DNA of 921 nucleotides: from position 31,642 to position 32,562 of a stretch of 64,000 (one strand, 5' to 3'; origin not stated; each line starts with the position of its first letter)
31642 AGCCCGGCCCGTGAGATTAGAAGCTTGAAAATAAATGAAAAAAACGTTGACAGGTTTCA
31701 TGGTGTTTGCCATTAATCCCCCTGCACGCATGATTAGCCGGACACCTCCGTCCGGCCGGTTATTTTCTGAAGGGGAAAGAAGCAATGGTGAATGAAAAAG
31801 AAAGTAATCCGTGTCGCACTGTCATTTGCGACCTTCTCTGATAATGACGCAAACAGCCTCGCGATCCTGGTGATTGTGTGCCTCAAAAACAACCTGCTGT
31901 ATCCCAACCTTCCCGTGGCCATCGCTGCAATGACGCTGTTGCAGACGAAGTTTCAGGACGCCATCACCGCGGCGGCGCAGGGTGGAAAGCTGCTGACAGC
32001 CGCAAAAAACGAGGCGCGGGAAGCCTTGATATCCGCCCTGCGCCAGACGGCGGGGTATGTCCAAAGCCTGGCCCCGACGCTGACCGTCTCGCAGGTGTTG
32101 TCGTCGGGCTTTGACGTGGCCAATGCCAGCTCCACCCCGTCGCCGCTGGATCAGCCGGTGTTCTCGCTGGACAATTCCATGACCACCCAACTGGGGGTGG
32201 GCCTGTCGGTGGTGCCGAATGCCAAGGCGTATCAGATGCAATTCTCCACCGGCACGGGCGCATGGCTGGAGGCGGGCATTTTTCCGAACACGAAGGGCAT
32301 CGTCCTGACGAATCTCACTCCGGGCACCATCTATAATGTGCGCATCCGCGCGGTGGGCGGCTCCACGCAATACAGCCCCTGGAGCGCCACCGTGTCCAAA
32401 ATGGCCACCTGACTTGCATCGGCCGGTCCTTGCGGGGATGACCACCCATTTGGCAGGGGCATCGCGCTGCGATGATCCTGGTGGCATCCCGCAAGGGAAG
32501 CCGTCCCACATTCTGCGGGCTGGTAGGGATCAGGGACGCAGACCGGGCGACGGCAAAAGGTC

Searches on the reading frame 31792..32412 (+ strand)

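Call 96: search_protein_families(library=pfam, proteins=[window:31792-32412:+], max_evalue=0.01)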
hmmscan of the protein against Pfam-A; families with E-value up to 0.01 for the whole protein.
window:31792-32412:+ (206 aa): 2 families
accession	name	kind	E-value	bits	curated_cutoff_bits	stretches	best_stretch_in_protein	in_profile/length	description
PF00041.27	fn3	-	6.4e-05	23.5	25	1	163-201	43-81/84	Fibronectin type III domain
PF16656.11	Pur_ac_phosph_N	-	0.0025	18.8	30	1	167-200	60-88/93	Purple acid Phosphatase, N-terminal domain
